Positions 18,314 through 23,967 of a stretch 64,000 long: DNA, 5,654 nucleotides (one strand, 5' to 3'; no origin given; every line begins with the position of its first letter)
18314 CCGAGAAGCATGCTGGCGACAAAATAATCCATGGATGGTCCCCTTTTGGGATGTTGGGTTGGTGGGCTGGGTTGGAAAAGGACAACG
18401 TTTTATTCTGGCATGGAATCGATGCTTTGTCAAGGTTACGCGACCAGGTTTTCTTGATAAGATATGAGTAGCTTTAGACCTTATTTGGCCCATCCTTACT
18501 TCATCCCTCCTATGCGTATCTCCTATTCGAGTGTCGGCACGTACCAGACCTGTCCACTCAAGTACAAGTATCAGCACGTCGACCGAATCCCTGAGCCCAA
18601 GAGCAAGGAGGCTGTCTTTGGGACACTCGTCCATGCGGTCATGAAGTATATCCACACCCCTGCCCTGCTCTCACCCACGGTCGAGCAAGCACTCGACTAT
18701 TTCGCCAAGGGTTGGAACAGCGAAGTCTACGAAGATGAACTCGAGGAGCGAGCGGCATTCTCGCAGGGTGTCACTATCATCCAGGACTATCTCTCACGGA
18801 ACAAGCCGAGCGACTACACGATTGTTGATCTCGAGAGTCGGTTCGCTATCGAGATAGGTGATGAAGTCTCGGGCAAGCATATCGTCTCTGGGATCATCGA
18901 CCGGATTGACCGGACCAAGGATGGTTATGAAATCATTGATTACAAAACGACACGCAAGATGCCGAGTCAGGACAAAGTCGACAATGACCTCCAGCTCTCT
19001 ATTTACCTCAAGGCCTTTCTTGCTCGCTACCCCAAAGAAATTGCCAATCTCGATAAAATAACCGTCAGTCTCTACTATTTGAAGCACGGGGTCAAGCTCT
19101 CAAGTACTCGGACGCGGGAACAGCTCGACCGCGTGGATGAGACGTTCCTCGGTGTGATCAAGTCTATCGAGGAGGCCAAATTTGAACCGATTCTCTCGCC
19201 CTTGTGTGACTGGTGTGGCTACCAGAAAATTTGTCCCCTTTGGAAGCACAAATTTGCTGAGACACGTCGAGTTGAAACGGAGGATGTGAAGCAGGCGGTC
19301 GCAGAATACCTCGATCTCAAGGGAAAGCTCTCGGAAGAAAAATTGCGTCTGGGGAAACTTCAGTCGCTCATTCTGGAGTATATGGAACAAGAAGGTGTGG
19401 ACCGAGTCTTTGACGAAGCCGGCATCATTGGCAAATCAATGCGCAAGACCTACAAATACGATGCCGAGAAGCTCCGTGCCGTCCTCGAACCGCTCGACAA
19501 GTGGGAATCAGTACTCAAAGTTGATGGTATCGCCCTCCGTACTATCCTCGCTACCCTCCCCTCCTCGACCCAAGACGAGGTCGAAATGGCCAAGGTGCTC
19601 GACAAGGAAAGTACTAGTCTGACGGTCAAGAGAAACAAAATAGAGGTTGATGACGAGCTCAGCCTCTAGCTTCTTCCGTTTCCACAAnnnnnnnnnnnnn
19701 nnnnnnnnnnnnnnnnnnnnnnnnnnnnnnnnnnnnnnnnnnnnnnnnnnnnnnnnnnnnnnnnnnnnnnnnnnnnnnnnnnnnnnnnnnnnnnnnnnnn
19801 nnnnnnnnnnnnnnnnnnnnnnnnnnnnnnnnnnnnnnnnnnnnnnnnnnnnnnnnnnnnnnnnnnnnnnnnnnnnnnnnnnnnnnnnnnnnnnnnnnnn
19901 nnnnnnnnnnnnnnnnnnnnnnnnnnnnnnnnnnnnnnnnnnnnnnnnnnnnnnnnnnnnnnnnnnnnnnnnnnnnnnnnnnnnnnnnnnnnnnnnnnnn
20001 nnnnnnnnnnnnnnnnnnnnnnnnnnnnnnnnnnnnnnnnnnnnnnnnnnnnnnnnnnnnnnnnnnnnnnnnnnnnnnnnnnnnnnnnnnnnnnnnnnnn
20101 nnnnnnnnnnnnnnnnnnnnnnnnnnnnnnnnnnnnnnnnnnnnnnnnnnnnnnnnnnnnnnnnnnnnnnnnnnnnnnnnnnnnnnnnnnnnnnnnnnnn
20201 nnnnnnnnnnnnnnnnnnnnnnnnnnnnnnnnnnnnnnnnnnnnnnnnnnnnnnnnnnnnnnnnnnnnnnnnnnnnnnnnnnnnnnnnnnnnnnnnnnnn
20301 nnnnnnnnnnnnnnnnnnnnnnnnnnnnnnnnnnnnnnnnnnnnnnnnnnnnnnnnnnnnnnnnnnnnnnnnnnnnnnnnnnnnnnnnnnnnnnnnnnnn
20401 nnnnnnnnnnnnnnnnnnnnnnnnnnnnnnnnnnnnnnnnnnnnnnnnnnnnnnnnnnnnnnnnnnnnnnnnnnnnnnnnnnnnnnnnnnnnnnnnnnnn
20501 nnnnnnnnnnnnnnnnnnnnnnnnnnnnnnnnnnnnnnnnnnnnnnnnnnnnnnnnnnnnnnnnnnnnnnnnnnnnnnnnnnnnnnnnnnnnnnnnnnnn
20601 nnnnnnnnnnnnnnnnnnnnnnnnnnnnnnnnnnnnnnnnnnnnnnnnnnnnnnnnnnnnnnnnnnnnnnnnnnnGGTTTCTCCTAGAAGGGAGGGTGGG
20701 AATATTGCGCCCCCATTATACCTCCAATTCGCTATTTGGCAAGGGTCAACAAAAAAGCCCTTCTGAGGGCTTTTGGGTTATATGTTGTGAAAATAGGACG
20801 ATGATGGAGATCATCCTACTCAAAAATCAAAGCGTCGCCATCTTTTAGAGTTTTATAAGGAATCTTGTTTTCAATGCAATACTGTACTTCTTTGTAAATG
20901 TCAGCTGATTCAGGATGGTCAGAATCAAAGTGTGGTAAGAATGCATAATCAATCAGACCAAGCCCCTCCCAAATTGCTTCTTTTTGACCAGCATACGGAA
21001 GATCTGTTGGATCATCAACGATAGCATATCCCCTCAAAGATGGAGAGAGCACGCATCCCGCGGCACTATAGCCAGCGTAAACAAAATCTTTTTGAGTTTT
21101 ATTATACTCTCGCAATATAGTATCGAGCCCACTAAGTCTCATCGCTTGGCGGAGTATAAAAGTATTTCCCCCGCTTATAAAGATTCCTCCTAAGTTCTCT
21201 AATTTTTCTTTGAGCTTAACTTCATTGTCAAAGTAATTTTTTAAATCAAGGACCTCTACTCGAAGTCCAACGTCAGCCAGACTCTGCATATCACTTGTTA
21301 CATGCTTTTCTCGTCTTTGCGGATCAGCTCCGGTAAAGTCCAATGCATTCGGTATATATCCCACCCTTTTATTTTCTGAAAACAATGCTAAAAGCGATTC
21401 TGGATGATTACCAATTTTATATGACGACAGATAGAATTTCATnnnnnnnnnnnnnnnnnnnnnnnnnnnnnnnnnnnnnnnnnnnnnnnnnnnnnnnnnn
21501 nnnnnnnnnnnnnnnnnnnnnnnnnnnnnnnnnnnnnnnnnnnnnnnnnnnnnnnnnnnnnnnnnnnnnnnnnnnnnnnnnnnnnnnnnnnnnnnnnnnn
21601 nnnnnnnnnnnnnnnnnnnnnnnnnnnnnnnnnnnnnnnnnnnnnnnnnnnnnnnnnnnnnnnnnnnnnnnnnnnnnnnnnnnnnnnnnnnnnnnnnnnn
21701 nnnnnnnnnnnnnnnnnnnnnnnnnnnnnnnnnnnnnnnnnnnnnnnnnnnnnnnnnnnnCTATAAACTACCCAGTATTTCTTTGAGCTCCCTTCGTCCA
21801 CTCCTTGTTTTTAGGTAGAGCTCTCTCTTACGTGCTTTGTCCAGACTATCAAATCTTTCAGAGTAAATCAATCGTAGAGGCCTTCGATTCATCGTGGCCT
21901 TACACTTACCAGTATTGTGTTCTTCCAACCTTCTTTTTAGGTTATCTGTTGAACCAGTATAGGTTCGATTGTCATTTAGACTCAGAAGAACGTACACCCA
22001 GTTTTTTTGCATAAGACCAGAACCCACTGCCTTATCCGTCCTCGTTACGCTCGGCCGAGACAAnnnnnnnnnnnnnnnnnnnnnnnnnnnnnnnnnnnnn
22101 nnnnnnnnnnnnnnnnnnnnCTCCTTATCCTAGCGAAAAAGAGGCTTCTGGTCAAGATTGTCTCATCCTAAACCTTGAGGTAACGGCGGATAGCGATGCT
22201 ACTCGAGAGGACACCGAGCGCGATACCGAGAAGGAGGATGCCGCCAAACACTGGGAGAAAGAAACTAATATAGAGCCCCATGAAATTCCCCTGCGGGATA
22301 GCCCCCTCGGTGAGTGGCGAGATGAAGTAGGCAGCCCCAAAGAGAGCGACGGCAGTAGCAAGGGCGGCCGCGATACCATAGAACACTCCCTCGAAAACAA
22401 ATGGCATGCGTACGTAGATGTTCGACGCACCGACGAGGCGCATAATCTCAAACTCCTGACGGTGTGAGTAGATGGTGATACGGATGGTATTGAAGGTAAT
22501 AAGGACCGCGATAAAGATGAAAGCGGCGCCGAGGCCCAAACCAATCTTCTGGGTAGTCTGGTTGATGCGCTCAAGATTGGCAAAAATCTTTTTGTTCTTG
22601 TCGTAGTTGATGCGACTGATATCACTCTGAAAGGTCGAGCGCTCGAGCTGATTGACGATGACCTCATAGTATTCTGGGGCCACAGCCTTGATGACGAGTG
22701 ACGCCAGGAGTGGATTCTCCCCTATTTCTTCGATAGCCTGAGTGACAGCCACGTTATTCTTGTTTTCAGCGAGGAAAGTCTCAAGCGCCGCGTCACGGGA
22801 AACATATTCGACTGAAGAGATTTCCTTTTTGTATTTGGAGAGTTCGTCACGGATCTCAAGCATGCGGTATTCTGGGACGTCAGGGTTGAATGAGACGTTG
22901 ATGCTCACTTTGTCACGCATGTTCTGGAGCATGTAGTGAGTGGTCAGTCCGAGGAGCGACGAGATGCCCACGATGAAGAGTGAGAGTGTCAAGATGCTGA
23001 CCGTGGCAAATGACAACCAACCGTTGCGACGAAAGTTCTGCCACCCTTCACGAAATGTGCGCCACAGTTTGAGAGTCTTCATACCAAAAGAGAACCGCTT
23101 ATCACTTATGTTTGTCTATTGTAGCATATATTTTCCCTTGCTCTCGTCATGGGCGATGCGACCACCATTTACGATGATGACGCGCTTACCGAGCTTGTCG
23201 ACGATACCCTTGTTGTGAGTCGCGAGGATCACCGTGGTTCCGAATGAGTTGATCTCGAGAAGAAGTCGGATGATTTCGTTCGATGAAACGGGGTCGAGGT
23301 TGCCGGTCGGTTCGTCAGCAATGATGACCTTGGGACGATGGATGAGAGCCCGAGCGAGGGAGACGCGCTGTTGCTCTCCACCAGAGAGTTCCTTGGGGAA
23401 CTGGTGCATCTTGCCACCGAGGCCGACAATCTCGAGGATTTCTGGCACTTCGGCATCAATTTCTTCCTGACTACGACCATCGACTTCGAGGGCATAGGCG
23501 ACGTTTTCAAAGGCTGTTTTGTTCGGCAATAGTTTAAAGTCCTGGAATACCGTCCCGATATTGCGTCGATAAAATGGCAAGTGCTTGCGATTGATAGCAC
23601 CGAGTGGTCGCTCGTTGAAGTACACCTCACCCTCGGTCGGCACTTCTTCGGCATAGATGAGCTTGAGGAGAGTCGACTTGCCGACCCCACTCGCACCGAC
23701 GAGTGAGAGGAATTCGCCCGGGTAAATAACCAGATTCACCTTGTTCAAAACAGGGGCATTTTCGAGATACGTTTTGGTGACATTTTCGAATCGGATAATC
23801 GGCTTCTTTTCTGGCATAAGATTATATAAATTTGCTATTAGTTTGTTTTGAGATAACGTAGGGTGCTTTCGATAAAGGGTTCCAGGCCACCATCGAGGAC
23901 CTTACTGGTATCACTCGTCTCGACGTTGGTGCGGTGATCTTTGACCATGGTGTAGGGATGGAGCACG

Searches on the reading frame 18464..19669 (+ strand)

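Call 77: search_protein_families(library=pfam, proteins=[window:18464-19669:+], max_evalue=0.001)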
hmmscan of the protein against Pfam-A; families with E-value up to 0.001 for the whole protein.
window:18464-19669:+ (401 aa): 4 families
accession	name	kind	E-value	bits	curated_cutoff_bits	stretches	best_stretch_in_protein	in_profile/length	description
PF12705.13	PDDEXK_1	-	6.6e-38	131.5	22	1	18-258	1-247/247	PD-(D/E)XK nuclease superfamily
PF10926.14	DUF2800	-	5.2e-07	29.6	21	1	19-285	4-253/368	Protein of unknown function (DUF2800)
PF24091.1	DUF7376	-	1.3e-06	28.8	27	1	266-391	83-219/219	Family of unknown function (DUF7376)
PF01930.23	Cas_Cas4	-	3.7e-05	24.3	22.7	0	142-257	53-158/160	Domain of unknown function DUF83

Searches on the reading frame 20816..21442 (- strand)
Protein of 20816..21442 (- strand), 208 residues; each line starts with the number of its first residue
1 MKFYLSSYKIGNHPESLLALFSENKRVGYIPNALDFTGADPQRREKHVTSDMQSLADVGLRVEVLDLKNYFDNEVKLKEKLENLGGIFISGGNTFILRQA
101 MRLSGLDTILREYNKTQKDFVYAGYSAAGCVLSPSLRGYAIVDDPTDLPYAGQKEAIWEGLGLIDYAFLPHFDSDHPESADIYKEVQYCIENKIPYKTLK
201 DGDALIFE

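Call 16: find_encoding_contigs(protein=window:20816-21442:-, flank=10000, max_places=10)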
Protein window:20816-21442:- (208 aa): 10 contigs read that carry it; 8 places shown.
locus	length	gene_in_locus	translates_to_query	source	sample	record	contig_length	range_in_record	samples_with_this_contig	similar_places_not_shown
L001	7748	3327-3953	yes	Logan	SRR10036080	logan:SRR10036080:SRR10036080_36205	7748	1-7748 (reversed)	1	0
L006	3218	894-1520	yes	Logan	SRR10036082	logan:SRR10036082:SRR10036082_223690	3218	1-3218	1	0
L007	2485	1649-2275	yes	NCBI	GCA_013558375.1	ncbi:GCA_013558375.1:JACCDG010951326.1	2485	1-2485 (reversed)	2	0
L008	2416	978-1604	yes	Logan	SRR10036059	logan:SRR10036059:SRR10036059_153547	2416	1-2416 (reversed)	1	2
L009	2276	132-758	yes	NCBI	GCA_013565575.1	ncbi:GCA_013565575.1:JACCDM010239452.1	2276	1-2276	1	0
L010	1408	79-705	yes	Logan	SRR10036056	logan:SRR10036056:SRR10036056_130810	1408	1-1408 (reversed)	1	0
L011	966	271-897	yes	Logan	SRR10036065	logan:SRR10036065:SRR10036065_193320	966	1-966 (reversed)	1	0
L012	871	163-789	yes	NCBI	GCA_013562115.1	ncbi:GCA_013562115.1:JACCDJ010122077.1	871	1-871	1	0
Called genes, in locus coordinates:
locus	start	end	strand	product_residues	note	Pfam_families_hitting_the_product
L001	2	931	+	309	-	?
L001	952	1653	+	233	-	PF00005:ABC_tran, PF13304:AAA_21 (faint)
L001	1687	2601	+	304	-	PF18075:FtsX_ECD, PF02687:FtsX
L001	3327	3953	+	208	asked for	PF03575:Peptidase_S51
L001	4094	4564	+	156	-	-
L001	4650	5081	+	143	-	-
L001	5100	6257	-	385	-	PF10926:DUF2800 (weak), PF12705:PDDEXK_1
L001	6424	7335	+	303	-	PF00990:GGDEF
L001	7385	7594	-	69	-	-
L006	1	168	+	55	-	?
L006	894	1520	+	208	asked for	PF03575:Peptidase_S51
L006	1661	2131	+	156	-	-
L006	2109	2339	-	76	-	-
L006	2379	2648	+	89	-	-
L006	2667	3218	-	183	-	?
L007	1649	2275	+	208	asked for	PF03575:Peptidase_S51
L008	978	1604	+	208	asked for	PF03575:Peptidase_S51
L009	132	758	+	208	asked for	PF03575:Peptidase_S51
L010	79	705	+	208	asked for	PF03575:Peptidase_S51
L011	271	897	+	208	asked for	PF03575:Peptidase_S51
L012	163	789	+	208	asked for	PF03575:Peptidase_S51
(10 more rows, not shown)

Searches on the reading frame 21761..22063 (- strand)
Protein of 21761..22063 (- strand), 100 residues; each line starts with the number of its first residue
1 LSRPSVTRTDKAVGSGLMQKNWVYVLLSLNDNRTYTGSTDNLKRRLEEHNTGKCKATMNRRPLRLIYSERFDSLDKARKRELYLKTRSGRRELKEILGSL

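Call 27: search_protein_families(library=pfam, proteins=[window:21761-22063:-], max_evalue=0.01)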
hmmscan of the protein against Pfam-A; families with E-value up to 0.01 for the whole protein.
window:21761-22063:- (100 aa): 1 family
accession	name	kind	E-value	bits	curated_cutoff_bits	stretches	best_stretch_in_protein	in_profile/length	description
PF01541.30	GIY-YIG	-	3.8e-16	59.6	22.6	1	20-90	1-74/78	GIY-YIG catalytic domain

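Call 39: search_protein_families(library=ncbifam, proteins=[window:21764-22012:-], max_evalue=0.1)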
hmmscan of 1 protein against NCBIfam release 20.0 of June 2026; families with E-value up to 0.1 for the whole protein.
window:21764-22012:- (83 aa): 1 family
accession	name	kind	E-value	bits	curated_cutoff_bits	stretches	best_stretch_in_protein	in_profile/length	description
TIGR01453.1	grpIintron_endo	subfamily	0.00052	20.1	56.05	1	5-36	3-35/215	group I intron endonuclease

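Call 61: search_solved_structures(query=window:21764-22012:-, max_evalue=1)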
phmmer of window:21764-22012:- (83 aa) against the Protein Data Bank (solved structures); distinct sequences matched with E-value up to 1: 5.
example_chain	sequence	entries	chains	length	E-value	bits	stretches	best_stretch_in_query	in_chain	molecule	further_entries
1zg2_A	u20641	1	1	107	1.6e-07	34.7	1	4-75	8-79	Hypothetical UPF0213 protein BH0048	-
1ywl_A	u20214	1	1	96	1.8e-07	34.5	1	4-72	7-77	Hypothetical UPF0213 protein EF2693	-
2wsh_A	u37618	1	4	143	0.44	14.2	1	4-36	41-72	ENDONUCLEASE II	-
5e9u_B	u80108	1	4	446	0.55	13.9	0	15-55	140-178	Glycosyltransferase-stabilizing protein Gtf2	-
5e9t_B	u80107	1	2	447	0.55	13.9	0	15-55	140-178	Glycosyltransferase-stabilizing protein Gtf2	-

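Call 62: search_protein_families(library=padloc, proteins=[window:21764-22012:-], max_evalue=0.1)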
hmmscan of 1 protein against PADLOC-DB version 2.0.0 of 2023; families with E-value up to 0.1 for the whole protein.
window:21764-22012:- (83 aa): 4 families
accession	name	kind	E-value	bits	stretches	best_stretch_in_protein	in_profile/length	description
PDLC04923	PDC-S14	-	0.00053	17.2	1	2-36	69-108/320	-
PDLC04925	PDC-S14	-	0.0031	14.5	1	3-36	62-99/301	-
PDLC04922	PDC-S14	-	0.006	13.9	1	3-36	49-80/305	-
PDLC00816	Cyclase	-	0.0071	13.2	1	16-55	96-135/542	oligonucleotide-cyclase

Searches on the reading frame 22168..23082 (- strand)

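Call 27: search_protein_families(library=pfam, proteins=[window:22168-23082:-], max_evalue=0.01)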
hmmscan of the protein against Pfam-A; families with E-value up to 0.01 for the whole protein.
window:22168-23082:- (304 aa): 3 families
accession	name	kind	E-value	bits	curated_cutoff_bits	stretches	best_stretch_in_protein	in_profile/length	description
PF02687.27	FtsX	-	3.2e-15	56.7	25.5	1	185-303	4-117/120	FtsX-like permease C-terminal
PF18075.7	FtsX_ECD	-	1.8e-12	48.1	23.5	1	59-148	1-89/96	FtsX extracellular domain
PF10327.15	7TM_GPCR_Sri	-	0.0048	16.6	23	0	14-61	182-229/303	Serpentine type 7TM GPCR chemoreceptor Sri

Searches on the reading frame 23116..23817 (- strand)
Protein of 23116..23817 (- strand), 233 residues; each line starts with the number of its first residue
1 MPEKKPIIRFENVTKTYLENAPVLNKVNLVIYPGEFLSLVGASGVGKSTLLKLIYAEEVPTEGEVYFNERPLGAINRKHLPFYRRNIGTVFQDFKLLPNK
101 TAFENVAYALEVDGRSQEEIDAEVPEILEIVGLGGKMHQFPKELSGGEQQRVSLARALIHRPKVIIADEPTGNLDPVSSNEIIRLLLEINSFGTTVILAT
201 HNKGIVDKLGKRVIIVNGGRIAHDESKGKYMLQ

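Call 15: find_encoding_contigs(protein=window:23116-23817:-, flank=10000, max_places=10)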
Protein window:23116-23817:- (233 aa): 5 contigs read that carry it; 5 places shown.
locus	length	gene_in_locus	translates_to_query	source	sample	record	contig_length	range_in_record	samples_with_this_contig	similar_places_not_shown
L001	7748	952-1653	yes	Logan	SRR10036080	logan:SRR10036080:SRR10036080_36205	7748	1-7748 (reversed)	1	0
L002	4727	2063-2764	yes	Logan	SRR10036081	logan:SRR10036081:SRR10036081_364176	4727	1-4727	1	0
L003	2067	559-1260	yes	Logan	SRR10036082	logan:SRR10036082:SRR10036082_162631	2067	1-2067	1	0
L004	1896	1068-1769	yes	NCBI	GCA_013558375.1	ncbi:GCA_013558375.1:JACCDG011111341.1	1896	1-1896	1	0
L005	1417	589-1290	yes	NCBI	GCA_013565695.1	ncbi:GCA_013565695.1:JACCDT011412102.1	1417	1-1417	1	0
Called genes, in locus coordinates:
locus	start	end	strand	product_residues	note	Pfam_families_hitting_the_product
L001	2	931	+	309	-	?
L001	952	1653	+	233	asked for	PF00005:ABC_tran, PF13304:AAA_21 (faint)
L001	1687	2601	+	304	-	PF18075:FtsX_ECD, PF02687:FtsX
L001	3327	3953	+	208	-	PF03575:Peptidase_S51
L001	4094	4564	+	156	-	-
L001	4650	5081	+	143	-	-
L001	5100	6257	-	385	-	PF10926:DUF2800 (weak), PF12705:PDDEXK_1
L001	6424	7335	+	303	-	PF00990:GGDEF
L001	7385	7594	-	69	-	-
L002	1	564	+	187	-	?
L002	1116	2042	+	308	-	PF03462:PCRF, PF00472:RF-1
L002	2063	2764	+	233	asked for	PF00005:ABC_tran, PF13304:AAA_21 (faint)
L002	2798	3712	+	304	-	PF18075:FtsX_ECD, PF02687:FtsX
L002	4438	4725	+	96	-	?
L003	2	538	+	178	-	?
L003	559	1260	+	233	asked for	PF00005:ABC_tran, PF13304:AAA_21 (faint)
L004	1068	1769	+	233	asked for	PF00005:ABC_tran, PF13304:AAA_21 (faint)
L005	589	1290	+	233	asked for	PF00005:ABC_tran, PF13304:AAA_21 (faint)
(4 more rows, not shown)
